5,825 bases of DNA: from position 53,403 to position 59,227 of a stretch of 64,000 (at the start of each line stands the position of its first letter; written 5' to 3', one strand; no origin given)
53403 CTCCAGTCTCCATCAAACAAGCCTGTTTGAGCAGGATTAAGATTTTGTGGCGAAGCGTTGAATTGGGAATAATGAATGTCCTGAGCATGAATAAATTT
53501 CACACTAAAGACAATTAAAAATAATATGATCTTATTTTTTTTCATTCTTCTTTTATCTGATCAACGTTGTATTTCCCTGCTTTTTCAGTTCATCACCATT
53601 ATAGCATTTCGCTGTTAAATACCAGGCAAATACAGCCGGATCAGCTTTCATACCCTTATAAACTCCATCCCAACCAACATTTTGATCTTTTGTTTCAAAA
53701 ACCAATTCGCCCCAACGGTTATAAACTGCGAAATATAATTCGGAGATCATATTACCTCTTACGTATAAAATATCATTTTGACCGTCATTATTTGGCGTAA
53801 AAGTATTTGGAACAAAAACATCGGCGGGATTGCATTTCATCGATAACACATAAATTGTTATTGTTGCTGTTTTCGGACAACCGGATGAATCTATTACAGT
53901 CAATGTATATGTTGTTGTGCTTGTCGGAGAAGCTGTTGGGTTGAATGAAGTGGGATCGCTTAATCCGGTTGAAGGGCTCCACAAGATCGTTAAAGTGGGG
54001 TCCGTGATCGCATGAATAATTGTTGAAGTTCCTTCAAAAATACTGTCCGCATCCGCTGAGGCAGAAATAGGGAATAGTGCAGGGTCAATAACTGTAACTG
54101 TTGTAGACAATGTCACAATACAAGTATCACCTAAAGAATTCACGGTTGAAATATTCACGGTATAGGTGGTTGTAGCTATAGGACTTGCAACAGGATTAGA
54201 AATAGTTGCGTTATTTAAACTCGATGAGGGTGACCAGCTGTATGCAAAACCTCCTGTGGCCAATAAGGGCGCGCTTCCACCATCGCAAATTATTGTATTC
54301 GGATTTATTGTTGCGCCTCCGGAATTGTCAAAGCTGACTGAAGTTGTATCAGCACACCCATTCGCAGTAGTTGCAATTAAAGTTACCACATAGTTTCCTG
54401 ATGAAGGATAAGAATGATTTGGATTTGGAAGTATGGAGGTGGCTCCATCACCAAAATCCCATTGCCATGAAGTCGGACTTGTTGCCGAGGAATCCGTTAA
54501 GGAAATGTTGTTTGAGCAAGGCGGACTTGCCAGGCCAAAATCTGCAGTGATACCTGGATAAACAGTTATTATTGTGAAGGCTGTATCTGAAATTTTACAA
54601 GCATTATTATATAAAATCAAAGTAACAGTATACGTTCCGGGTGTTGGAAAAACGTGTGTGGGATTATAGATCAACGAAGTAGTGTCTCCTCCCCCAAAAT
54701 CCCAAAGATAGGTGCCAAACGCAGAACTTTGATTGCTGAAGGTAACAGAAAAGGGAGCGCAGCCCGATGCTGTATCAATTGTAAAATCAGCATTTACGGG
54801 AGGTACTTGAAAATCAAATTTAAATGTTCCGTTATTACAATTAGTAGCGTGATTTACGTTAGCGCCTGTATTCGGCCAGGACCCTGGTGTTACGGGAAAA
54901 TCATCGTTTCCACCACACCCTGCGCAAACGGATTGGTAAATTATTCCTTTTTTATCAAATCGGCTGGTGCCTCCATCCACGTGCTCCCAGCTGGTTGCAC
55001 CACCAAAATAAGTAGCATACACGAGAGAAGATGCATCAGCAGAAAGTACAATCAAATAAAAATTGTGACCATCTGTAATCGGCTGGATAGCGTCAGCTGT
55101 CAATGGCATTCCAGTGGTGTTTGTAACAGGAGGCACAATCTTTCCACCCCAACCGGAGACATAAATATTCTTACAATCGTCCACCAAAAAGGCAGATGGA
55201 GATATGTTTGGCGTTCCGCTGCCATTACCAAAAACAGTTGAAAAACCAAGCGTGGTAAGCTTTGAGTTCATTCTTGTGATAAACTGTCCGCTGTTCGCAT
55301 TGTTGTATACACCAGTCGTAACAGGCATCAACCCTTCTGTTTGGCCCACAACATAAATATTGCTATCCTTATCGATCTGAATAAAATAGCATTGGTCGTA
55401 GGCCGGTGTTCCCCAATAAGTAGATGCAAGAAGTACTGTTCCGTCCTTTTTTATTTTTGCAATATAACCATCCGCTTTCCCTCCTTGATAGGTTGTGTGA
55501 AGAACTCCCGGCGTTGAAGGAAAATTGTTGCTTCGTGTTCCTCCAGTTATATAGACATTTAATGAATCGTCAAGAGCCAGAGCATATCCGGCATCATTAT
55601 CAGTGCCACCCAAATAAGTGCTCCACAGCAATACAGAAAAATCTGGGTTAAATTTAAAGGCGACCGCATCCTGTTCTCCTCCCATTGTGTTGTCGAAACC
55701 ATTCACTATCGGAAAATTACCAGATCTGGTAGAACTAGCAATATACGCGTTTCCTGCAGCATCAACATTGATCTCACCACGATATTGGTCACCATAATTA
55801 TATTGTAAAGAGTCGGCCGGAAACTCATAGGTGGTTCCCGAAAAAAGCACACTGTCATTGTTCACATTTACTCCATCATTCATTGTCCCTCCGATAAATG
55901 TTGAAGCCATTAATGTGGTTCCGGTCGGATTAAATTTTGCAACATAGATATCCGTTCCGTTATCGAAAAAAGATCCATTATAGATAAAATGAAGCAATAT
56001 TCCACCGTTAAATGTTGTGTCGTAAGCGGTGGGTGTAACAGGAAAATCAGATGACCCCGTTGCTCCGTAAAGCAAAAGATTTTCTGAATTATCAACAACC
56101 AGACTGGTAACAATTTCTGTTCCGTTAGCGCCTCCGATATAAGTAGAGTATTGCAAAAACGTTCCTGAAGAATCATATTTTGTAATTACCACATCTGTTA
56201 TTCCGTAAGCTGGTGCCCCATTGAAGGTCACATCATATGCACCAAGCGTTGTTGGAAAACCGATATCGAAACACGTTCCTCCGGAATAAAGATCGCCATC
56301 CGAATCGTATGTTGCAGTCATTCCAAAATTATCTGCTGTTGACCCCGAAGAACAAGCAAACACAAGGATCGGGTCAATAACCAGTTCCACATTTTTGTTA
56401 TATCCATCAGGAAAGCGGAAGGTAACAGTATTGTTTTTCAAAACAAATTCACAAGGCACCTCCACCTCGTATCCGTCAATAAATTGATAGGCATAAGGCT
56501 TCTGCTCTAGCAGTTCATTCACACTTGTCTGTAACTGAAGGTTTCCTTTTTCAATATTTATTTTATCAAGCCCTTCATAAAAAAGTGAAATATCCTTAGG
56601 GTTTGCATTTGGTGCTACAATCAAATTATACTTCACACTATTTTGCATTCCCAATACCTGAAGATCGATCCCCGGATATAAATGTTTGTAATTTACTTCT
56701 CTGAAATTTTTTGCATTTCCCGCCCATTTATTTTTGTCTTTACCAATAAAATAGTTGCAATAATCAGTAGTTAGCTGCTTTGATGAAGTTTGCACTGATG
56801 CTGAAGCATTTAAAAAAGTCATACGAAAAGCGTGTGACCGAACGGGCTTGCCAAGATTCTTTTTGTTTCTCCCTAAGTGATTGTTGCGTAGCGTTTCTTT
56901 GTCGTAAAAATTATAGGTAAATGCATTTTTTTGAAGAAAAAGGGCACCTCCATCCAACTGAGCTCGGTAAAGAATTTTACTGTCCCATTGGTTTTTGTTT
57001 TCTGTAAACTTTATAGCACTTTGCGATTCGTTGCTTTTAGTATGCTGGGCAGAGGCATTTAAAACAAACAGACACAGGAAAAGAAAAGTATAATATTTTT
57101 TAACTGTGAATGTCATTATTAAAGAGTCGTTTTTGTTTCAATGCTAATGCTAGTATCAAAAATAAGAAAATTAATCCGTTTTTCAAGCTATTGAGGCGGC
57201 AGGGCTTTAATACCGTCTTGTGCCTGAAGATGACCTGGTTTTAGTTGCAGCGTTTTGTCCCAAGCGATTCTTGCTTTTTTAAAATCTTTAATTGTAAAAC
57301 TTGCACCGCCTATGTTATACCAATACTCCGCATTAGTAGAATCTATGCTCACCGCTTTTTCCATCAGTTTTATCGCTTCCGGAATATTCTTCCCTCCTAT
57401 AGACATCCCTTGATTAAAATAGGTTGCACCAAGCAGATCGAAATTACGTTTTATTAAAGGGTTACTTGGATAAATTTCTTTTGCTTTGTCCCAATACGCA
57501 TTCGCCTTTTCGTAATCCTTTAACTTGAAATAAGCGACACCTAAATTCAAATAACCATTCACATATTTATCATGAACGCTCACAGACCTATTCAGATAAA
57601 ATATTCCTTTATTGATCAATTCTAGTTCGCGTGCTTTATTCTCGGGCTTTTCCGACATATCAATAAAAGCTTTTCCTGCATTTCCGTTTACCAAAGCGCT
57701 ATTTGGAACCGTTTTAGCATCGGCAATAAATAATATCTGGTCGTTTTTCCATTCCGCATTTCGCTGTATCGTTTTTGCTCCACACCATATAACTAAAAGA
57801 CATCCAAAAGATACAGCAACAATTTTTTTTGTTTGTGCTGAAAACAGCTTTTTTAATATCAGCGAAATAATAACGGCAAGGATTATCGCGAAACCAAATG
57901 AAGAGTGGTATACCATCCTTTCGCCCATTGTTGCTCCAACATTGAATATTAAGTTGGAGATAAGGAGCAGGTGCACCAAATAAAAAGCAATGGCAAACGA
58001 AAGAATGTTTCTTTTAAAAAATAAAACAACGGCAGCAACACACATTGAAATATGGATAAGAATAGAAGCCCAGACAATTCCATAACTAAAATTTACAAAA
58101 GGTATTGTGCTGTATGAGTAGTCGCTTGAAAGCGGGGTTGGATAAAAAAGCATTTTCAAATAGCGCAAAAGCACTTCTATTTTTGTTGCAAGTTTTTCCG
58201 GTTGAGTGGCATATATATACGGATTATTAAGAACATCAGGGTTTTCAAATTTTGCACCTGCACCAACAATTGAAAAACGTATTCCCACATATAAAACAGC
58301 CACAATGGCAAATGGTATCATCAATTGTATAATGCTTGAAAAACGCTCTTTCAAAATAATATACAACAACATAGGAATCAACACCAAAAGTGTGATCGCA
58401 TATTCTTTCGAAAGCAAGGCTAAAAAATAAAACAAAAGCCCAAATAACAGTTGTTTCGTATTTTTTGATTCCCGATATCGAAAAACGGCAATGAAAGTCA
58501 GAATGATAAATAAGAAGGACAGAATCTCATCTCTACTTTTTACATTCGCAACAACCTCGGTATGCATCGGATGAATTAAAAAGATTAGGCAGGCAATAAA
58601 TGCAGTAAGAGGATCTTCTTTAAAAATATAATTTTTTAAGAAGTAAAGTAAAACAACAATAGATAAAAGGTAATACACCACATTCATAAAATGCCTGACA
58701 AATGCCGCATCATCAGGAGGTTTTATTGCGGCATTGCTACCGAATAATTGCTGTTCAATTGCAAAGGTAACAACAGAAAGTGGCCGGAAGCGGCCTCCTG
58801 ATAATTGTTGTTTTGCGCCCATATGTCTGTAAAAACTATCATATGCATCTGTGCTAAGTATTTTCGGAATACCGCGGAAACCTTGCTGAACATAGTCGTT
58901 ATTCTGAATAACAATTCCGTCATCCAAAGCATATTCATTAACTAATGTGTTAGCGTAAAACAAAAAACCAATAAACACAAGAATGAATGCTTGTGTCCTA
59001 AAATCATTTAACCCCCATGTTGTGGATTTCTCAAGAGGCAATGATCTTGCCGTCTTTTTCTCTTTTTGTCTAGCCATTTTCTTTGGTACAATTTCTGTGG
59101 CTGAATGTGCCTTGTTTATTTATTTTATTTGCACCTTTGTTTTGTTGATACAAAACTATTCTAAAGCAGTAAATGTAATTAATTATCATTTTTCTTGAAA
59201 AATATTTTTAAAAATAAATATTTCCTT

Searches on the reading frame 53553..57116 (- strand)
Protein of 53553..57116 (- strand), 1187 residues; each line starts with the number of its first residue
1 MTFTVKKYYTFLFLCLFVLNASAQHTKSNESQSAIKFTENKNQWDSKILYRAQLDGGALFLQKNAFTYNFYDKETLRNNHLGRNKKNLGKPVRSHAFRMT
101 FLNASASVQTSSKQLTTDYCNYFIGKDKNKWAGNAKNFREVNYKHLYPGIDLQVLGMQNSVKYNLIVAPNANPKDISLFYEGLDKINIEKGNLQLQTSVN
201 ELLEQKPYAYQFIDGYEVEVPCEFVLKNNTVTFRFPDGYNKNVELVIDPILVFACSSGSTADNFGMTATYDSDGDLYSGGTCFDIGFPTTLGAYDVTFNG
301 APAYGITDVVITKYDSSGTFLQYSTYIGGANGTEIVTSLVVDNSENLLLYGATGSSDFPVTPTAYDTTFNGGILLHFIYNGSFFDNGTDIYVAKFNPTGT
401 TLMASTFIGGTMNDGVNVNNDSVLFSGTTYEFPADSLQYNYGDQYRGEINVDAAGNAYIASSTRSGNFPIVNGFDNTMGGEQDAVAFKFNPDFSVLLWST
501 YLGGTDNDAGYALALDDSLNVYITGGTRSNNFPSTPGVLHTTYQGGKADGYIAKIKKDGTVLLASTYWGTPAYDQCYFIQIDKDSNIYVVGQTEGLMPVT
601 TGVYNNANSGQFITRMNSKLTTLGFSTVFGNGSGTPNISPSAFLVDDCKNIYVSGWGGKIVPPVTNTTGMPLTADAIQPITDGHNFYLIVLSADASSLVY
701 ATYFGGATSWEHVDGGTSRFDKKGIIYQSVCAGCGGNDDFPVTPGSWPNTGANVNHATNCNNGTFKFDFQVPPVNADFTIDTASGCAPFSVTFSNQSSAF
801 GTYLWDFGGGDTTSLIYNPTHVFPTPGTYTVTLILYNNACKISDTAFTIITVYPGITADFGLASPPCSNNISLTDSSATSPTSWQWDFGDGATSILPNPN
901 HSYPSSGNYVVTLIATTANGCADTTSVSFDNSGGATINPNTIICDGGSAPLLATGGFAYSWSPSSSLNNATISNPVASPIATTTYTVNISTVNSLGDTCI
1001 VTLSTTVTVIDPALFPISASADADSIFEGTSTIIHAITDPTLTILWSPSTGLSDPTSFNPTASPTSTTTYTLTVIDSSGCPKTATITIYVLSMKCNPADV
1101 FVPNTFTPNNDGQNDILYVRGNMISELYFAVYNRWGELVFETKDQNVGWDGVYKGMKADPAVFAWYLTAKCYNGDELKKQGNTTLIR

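Call 65: search_protein_families(library=pfam, proteins=[window:53553-57116:-], max_evalue=0.0001)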
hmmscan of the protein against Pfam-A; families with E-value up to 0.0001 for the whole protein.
window:53553-57116:- (1187 aa): 5 families
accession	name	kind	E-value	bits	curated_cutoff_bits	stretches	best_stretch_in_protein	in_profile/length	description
PF25778.1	DUF7948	-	5.4e-73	246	27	1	37-250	1-214/214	Domain of unknown function (DUF7948)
PF18911.6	PKD_4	-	2.3e-28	98.5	27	2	869-926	22-79/85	PKD domain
PF00801.26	PKD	-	6.9e-15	55.2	23.5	2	878-925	26-75/80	PKD domain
PF13585.12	CHU_C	-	1.8e-14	54.1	27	1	1101-1180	2-81/86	CHU_C Type IX secretion signal domain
PF06739.17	SBBP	-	5.3e-14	52.3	20.5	1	498-533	2-38/38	Beta-propeller repeat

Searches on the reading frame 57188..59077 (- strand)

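Call 65: search_protein_families(library=pfam, proteins=[window:57188-59077:-], max_evalue=0.0001)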
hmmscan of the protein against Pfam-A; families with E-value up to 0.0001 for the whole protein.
window:57188-59077:- (629 aa): 11 families
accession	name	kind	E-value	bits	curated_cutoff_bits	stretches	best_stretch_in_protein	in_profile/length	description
PF07719.23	TPR_2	-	2.5e-16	58.8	27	1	508-539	3-34/34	Tetratricopeptide repeat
PF00515.34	TPR_1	-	1.6e-12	47.1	27.8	1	507-539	2-34/34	Tetratricopeptide repeat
PF13181.12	TPR_8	-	3e-09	36.8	25.7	0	508-539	3-34/34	Tetratricopeptide repeat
PF13414.12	TPR_11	-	1e-06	28.8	26.8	0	564-590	9-35/42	TPR repeat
PF14853.12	Fis1_TPR_C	-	5.3e-06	27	25.3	0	512-539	7-34/53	Fis1 C-terminal tetratricopeptide repeat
PF13431.12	TPR_17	-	7.6e-06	26.2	24.4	0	495-525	2-32/34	Tetratricopeptide repeat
PF13432.12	TPR_16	-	8.1e-06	26.6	32.7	0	508-540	33-65/65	Tetratricopeptide repeat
PF13428.12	TPR_14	-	2.2e-05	25.2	23.5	0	507-542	2-37/44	Tetratricopeptide repeat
PF13424.12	TPR_12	-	2.2e-05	25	30.1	0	509-557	6-59/77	Tetratricopeptide repeat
PF13174.12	TPR_6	-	5.3e-05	24.1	26.3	0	509-538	3-32/33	Tetratricopeptide repeat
PF14559.12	TPR_19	-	9.5e-05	23.1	25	0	564-614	6-56/68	Tetratricopeptide repeat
